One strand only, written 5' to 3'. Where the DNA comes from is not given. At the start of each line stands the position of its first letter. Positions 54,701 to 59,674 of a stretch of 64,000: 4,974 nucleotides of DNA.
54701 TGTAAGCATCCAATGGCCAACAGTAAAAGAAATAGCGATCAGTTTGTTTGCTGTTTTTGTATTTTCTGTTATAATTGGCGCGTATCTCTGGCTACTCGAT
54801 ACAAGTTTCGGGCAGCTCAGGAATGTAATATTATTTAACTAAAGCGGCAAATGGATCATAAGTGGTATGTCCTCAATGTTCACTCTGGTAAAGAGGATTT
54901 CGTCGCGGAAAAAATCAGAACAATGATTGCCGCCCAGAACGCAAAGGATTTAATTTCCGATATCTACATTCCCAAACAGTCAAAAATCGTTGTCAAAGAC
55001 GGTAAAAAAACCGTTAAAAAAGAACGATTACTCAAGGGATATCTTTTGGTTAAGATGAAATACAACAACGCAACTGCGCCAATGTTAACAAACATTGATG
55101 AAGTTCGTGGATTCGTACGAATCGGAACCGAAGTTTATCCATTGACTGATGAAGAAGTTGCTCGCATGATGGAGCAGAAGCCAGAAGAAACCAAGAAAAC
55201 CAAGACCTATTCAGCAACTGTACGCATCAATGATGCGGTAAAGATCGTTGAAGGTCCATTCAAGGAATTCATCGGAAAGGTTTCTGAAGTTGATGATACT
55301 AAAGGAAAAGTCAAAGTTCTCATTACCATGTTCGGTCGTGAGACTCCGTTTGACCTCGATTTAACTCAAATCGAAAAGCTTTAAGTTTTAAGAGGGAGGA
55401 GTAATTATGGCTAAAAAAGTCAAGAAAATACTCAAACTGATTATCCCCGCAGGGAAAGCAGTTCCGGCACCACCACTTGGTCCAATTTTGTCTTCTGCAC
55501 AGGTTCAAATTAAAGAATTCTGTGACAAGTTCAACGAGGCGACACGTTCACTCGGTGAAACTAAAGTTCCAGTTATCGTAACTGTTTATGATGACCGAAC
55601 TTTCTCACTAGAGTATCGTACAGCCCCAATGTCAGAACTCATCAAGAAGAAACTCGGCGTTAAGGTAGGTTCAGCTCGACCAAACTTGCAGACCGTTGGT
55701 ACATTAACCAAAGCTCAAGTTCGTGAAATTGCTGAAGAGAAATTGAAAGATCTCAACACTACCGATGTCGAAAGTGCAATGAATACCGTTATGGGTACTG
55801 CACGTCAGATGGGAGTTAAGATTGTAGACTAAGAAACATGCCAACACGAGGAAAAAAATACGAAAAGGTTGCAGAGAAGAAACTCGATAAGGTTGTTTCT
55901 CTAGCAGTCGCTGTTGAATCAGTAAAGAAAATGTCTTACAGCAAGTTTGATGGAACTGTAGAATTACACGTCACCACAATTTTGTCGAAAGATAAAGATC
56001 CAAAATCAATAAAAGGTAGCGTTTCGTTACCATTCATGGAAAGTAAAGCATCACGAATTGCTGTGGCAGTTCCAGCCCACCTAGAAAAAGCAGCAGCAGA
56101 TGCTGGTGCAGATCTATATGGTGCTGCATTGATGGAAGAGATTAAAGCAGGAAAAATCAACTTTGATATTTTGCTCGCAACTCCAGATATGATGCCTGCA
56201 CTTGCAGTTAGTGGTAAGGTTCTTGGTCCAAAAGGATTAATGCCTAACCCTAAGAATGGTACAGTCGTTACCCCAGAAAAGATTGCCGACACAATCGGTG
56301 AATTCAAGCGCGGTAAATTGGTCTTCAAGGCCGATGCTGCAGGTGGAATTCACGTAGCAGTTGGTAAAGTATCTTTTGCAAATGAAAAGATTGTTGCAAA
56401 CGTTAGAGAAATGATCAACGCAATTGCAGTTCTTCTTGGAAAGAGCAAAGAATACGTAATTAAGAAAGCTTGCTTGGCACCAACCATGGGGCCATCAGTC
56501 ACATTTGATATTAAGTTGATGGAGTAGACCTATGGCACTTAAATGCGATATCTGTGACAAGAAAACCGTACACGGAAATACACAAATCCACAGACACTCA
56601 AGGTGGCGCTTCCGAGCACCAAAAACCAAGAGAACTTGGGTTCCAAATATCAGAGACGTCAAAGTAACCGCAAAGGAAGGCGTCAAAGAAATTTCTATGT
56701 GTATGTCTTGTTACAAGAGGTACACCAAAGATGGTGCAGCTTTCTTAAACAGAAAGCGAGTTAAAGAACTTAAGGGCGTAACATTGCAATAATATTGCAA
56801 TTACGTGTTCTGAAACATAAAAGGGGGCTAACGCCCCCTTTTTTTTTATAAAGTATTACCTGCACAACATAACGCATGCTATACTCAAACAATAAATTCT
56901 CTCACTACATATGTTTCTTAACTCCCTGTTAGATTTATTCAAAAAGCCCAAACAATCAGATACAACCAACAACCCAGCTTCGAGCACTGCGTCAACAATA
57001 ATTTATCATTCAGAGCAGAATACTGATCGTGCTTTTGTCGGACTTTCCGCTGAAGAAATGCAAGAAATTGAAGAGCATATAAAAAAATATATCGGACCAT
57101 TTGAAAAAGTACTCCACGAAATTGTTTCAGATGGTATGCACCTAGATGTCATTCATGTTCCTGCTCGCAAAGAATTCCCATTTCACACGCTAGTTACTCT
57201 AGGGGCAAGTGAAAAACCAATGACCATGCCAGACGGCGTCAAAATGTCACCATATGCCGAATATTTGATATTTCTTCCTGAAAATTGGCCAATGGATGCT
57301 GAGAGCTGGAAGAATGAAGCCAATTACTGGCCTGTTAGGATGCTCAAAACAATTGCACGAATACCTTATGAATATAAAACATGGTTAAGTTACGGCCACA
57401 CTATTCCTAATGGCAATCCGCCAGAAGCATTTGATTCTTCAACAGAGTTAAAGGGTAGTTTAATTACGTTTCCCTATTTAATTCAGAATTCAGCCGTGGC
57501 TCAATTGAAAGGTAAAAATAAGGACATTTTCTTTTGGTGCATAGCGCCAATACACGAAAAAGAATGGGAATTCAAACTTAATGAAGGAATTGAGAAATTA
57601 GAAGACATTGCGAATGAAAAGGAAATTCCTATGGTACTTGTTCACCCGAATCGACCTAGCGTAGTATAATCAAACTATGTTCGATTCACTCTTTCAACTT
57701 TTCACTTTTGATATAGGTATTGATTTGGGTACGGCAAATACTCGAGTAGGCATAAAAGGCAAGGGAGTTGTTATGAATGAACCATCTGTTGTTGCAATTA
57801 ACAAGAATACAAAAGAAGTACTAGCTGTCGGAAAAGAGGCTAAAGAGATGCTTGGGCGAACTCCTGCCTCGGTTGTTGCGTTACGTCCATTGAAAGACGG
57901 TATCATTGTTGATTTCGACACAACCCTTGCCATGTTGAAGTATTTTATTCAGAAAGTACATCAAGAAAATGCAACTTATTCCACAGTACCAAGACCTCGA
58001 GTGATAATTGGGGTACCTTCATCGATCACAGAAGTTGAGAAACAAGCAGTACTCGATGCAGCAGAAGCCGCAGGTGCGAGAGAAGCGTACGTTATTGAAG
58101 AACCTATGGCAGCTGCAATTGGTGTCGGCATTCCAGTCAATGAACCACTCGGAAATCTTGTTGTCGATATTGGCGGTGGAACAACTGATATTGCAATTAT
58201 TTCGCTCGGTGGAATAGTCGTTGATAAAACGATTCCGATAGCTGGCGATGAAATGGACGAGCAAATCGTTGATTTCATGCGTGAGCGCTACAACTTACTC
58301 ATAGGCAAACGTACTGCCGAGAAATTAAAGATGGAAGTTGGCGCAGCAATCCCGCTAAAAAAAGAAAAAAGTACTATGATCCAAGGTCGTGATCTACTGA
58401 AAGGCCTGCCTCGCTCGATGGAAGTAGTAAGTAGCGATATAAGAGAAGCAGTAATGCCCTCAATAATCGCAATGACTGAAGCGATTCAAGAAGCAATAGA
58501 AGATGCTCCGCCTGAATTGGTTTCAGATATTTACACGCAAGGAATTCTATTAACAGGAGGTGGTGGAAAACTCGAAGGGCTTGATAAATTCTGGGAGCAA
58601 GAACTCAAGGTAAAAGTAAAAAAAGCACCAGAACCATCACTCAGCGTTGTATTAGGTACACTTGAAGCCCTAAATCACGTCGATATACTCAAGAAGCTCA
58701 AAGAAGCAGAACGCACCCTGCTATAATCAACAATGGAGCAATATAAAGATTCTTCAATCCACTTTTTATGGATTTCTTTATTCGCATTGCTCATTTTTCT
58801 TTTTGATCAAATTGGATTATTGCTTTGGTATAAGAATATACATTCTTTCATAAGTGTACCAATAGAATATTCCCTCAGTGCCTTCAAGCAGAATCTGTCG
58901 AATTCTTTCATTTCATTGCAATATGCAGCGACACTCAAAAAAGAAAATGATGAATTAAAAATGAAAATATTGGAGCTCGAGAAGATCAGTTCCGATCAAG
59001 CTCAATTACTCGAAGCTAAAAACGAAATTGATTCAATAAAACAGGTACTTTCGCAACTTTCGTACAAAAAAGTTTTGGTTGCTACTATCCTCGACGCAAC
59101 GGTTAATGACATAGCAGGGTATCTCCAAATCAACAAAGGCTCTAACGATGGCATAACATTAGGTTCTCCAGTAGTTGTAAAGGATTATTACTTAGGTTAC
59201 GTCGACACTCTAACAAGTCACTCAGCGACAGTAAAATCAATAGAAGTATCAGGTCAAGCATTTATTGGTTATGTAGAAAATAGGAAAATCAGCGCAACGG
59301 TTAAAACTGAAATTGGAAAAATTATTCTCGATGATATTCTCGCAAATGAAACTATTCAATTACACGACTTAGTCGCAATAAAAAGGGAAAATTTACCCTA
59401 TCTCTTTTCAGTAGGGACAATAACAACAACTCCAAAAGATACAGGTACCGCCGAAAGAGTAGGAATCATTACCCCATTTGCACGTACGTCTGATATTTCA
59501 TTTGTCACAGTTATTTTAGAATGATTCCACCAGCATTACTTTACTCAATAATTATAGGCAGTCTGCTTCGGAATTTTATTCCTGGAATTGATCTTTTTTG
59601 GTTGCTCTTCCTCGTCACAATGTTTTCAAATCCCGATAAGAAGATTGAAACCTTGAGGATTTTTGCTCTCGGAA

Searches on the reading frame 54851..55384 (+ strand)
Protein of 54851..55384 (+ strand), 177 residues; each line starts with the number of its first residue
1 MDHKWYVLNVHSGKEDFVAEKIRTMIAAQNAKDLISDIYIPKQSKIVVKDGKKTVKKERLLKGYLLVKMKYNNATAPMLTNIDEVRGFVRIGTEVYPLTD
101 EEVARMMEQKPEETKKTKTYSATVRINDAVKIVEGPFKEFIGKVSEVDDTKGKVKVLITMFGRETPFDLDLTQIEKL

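Call 45: search_protein_families(library=pfam, proteins=[window:54851-55384:+], max_evalue=0.001)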
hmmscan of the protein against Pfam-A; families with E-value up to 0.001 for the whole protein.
window:54851-55384:+ (177 aa): 3 families
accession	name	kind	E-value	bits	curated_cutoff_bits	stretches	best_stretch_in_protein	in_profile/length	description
PF02357.24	NusG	-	7.3e-19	68.5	22.2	1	3-107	1-93/93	Transcription termination factor nusG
PF00467.35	KOW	-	4e-07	30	22.3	1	127-156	2-29/32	KOW motif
PF23290.1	KOW5_SPT5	-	0.0004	20.3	27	1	126-154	2-30/46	Transcription elongation factor SPT5, fifth KOW domain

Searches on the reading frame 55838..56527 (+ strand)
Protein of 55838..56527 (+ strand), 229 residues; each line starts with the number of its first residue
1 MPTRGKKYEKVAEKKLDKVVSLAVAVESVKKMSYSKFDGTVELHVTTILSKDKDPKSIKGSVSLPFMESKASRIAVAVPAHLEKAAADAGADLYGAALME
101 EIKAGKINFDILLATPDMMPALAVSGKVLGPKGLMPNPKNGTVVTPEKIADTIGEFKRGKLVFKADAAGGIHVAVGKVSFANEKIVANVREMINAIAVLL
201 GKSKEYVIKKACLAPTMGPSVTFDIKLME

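Call 45: search_protein_families(library=pfam, proteins=[window:55838-56527:+], max_evalue=0.001)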
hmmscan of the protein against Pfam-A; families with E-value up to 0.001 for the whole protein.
window:55838-56527:+ (229 aa): 1 family
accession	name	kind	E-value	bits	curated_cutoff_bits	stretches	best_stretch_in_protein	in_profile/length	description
PF00687.26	Ribosomal_L1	-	2.4e-38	132.1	32.2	1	29-219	1-198/198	Ribosomal protein L1p/L10e family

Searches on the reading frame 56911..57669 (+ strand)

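Call 45: search_protein_families(library=pfam, proteins=[window:56911-57669:+], max_evalue=0.001)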
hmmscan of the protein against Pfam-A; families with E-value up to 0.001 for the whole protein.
window:56911-57669:+ (252 aa): 1 family
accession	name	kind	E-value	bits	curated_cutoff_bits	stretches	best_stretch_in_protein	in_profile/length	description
PF05076.18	SUFU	-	5e-34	118.1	25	1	77-243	4-167/172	Suppressor of fused protein (SUFU)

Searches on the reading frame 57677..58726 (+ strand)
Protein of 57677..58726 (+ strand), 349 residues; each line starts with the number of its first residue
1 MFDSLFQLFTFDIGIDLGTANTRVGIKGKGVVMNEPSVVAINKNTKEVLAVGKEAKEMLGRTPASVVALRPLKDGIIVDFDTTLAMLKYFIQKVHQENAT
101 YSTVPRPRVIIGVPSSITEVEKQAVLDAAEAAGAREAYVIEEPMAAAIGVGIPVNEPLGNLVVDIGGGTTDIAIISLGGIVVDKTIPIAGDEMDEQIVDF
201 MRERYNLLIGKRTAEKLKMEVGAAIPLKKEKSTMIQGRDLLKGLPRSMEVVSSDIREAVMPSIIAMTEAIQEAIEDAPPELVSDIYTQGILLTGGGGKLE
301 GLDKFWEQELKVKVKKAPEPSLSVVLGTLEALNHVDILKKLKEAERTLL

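Call 45: search_protein_families(library=pfam, proteins=[window:57677-58726:+], max_evalue=0.001)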
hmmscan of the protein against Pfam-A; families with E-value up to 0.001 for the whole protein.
window:57677-58726:+ (349 aa): 4 families
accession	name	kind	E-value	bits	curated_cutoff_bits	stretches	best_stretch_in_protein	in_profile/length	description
PF06723.19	MreB_Mbl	-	5.5e-131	436.7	27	1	12-339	3-326/327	MreB/Mbl protein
PF00012.26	HSP70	-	4e-16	58.8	20.6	1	90-285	117-327/599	Hsp70 protein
PF00022.25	Actin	-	5e-12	45.6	27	1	15-204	9-190/410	Actin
PF14450.12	FtsA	-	6.8e-12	46.3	31.8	1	162-326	2-126/127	Cell division protein FtsA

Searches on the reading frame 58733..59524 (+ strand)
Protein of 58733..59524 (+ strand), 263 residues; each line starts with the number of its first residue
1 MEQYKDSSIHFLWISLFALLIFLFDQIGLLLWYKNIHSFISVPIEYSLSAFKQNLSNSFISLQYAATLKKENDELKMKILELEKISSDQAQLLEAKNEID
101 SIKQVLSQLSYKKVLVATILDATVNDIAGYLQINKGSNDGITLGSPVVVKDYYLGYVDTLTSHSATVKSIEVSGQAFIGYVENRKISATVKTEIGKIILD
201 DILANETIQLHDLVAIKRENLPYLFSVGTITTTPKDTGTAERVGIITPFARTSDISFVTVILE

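Call 45: search_protein_families(library=pfam, proteins=[window:58733-59524:+], max_evalue=0.001)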
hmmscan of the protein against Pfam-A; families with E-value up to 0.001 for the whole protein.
window:58733-59524:+ (263 aa): 1 family
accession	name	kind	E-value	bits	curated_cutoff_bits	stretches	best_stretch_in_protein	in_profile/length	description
PF04085.20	MreC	-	1.5e-13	51.2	28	1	124-261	6-146/147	Rod shape-determining protein MreC, barrel core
